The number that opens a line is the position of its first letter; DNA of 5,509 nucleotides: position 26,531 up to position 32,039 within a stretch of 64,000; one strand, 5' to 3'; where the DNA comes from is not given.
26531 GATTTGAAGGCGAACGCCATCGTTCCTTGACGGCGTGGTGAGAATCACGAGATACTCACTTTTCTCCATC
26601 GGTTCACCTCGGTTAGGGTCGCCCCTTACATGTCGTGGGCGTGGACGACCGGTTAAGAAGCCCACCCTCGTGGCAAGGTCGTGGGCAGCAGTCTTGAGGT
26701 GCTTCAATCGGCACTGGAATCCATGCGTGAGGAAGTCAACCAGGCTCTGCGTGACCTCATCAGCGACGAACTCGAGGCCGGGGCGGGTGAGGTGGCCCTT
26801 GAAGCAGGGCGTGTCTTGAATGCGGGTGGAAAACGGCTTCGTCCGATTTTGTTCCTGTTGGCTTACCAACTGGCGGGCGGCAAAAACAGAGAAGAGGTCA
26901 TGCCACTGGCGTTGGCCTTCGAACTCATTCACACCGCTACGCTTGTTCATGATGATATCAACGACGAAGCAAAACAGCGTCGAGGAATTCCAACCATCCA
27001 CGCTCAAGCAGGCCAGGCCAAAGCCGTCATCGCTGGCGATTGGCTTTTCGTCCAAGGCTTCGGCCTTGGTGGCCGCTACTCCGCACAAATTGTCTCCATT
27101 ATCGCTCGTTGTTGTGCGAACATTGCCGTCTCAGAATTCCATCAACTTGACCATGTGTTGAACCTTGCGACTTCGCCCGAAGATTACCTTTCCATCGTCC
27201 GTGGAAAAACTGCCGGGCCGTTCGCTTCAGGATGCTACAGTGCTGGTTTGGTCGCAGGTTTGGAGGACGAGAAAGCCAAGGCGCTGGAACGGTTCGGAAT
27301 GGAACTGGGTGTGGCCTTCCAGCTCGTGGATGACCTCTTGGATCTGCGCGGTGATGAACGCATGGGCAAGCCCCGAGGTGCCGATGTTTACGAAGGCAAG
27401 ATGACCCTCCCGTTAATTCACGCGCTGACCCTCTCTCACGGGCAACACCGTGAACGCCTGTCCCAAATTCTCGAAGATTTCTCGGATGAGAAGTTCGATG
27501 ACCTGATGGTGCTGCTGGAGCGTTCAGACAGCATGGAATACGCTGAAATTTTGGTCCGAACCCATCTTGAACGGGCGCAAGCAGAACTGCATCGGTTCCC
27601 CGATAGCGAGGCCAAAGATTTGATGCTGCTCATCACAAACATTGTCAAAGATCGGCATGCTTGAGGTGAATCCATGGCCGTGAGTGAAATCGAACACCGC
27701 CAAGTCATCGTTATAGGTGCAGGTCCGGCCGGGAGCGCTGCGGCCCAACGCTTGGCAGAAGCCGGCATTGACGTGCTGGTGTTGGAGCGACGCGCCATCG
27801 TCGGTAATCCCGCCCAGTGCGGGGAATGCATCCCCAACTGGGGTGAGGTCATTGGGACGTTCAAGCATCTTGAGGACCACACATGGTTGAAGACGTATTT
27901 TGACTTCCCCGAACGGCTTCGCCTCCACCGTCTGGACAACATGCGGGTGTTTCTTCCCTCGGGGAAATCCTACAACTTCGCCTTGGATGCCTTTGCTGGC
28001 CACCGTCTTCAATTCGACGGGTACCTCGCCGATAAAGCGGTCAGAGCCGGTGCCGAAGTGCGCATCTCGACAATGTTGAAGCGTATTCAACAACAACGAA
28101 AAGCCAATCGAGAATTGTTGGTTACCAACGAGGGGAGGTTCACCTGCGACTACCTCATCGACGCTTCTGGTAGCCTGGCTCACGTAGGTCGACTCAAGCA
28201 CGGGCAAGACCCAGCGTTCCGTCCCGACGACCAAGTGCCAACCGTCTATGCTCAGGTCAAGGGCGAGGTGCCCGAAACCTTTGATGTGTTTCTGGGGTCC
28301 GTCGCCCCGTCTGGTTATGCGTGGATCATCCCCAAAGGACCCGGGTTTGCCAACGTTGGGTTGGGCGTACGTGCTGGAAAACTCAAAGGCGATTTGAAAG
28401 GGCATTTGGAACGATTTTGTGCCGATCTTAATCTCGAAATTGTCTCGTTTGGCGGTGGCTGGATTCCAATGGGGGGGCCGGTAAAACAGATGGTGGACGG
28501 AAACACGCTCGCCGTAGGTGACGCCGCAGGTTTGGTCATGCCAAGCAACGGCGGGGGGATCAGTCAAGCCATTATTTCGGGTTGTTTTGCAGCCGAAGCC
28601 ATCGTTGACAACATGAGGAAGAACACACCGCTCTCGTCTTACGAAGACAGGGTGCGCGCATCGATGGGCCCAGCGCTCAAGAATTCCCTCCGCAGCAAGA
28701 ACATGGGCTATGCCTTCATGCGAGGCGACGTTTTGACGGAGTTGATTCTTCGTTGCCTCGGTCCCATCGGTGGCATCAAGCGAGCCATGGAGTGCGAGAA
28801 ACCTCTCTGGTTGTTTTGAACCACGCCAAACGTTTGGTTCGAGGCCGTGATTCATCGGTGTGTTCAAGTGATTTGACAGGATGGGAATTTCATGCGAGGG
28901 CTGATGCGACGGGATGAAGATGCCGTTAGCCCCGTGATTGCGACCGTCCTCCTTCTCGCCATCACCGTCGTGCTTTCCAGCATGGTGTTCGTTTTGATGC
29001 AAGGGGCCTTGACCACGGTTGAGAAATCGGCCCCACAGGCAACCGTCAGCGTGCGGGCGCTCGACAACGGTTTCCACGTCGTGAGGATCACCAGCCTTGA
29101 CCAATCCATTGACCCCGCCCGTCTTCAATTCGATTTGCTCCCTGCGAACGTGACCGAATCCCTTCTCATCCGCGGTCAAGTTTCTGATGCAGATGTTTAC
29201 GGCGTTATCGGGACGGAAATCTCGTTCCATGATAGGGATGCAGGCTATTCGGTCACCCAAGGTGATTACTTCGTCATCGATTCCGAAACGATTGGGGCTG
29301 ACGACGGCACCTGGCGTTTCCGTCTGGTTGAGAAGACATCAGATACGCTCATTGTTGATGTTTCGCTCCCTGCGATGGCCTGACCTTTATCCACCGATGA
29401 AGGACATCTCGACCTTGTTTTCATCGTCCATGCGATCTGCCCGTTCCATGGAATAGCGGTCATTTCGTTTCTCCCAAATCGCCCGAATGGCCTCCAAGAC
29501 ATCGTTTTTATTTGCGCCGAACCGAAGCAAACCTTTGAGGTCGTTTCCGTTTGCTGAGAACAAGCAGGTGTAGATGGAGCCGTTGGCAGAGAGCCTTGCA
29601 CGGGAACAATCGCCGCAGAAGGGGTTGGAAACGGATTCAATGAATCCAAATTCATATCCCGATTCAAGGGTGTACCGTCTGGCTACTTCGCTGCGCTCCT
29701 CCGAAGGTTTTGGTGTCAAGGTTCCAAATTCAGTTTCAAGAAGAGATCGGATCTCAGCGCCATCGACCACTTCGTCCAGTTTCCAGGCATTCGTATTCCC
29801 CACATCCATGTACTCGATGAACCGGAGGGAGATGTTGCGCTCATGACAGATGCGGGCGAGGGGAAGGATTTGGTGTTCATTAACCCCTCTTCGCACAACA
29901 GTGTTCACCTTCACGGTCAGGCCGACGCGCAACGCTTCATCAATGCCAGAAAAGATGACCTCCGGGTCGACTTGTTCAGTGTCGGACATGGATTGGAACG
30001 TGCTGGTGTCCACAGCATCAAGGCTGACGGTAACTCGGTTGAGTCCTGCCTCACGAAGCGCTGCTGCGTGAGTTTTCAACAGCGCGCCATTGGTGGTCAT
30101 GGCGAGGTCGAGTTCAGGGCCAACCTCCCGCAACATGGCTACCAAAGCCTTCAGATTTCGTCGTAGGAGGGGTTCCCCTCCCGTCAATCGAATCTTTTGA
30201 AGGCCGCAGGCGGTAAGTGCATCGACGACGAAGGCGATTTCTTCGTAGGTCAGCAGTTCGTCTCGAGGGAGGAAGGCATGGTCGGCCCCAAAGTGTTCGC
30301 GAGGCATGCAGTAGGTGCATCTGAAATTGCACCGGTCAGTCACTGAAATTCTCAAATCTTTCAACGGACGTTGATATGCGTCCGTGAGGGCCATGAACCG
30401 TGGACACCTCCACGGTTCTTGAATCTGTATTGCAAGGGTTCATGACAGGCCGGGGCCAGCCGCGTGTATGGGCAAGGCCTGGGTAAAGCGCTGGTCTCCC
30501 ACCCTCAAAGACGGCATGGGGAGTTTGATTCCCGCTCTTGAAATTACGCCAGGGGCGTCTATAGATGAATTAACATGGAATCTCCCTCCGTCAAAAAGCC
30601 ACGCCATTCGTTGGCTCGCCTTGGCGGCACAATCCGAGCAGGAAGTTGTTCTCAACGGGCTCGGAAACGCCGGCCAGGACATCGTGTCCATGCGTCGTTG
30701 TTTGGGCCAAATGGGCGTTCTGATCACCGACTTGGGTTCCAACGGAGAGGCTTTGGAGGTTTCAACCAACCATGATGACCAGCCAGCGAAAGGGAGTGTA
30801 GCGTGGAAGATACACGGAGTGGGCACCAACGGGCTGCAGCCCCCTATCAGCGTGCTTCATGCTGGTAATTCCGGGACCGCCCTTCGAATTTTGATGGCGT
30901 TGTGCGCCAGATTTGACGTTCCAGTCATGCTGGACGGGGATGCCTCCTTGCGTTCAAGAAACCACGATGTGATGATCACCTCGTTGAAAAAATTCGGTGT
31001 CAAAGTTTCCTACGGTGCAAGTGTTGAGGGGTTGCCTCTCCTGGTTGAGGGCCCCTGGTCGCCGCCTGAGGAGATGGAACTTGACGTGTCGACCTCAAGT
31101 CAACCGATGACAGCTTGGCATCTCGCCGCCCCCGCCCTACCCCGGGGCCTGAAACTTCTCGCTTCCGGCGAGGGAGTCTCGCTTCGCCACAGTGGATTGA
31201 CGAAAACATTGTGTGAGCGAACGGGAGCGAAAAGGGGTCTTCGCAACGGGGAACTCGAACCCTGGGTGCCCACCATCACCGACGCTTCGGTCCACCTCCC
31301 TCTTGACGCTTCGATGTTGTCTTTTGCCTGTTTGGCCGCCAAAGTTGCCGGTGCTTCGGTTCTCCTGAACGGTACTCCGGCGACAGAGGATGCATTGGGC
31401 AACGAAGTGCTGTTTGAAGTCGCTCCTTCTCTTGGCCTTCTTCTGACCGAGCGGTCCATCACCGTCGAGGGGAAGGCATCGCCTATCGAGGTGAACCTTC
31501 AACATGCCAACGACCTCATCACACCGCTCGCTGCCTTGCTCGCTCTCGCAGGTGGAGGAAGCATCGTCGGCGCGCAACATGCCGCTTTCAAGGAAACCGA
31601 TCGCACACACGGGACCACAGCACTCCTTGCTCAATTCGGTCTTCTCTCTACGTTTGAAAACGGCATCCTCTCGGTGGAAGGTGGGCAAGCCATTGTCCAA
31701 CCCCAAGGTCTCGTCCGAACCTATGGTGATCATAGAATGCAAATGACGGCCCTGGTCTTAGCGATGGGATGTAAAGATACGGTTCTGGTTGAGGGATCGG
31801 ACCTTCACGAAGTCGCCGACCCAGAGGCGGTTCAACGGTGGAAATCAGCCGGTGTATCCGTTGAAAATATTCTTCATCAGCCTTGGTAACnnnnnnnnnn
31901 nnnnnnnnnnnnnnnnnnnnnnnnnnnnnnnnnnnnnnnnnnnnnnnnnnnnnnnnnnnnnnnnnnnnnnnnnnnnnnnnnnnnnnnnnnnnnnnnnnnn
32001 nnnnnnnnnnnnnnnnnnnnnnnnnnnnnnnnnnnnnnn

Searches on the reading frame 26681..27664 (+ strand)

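Call 73: search_protein_families(library=pfam, proteins=[window:26681-27664:+], max_evalue=0.001)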
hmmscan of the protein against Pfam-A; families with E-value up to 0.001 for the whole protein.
window:26681-27664:+ (327 aa): 1 family
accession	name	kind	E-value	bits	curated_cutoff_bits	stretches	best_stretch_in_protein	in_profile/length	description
PF00348.22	polyprenyl_synt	-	6.1e-61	206.3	27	1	45-267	11-238/251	Polyprenyl synthetase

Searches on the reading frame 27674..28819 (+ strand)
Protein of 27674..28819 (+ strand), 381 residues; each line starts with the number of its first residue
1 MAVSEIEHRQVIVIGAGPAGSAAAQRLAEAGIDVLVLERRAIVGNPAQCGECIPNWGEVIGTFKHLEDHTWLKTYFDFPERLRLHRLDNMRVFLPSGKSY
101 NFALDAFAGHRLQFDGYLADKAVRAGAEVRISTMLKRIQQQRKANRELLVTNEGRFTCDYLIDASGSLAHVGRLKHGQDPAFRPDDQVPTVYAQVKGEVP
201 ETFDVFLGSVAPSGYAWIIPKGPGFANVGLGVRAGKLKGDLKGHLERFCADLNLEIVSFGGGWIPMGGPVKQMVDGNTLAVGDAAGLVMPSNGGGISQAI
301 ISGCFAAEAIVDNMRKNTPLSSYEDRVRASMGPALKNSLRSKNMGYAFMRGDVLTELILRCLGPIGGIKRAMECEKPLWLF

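Call 73: search_protein_families(library=pfam, proteins=[window:27674-28819:+], max_evalue=0.001)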
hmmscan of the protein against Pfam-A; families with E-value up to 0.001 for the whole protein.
window:27674-28819:+ (381 aa): 13 families
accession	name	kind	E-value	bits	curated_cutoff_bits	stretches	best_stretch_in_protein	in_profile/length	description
PF05834.18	Lycopene_cycl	-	1.4e-13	51.2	23.4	2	11-171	2-145/380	Lycopene cyclase protein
PF01494.25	FAD_binding_3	-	6.5e-13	49.1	22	1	10-41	3-34/349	FAD binding domain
PF22578.2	GGR_cat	-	1.5e-12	47.7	27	1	198-251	15-70/88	Geranylgeranyl reductase catalytic domain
PF01266.30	DAO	-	1.8e-09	38.1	27.9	1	11-44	2-35/353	FAD dependent oxidoreductase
PF07992.20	Pyr_redox_2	-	6.4e-09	36.1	26.1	1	10-45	2-38/291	Pyridine nucleotide-disulphide oxidoreductase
PF04820.20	Trp_halogenase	-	3e-08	33.4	21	1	107-331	153-375/458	Tryptophan halogenase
PF13450.12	NAD_binding_8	-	3.6e-08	34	21.9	1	13-44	1-32/68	NAD(P)-binding Rossmann-like domain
PF03486.20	HI0933_like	-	1e-07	32.1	50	1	10-44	2-36/244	HI0933-like protein Rossmann domain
PF12831.13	FAD_oxidored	-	2.3e-07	30.9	27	1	10-166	1-145/416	FAD dependent oxidoreductase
PF13738.12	Pyr_redox_3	-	1e-06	28.7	30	1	12-43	1-33/305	Pyridine nucleotide-disulphide oxidoreductase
PF01946.23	Thi4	-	3.9e-05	23.4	26.2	1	6-47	15-57/235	Thi4 family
PF01134.28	GIDA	-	4.8e-05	23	22.1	1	10-51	1-37/391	Glucose inhibited division protein A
PF00890.30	FAD_binding_2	-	0.00012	21.9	20.4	1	11-39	2-30/414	FAD binding domain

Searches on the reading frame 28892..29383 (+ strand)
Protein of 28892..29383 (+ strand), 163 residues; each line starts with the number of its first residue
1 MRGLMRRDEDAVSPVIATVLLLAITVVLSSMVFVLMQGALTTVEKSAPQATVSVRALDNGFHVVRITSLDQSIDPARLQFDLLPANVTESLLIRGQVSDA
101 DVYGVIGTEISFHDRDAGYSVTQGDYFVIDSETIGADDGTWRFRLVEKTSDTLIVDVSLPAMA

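Call 73: search_protein_families(library=pfam, proteins=[window:28892-29383:+], max_evalue=0.001)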
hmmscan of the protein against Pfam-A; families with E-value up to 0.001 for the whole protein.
window:28892-29383:+ (163 aa): 1 family
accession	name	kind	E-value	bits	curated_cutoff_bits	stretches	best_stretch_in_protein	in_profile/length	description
PF07790.16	Pilin_N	-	5.1e-10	40.5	25.2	1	10-62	1-52/78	Archaeal Type IV pilin, N-terminal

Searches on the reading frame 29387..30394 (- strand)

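Call 7: search_protein_families(library=pfam, proteins=[window:29387-30394:-], max_evalue=0.001)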
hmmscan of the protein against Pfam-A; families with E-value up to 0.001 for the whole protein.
window:29387-30394:- (335 aa): 3 families
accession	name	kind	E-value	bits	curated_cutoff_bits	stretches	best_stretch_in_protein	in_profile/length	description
PF06463.18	Mob_synth_C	-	1.5e-33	115.9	37.4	1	189-315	2-127/128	Molybdenum Cofactor Synthesis C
PF04055.27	Radical_SAM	-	2.5e-29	103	29.5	1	16-180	1-163/166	Radical SAM superfamily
PF13353.11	Fer4_12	-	1e-06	29.5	22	1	21-126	14-114/137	4Fe-4S single cluster domain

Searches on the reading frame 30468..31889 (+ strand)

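Call 7: search_protein_families(library=pfam, proteins=[window:30468-31889:+], max_evalue=0.001)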
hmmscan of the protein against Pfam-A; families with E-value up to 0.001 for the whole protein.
window:30468-31889:+ (473 aa): 1 family
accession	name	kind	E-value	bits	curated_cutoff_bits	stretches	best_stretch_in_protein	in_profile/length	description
PF00275.25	EPSP_synthase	-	2.3e-38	132.4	22.8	1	38-446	12-405/417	EPSP synthase (3-phosphoshikimate 1-carboxyvinyltransferase)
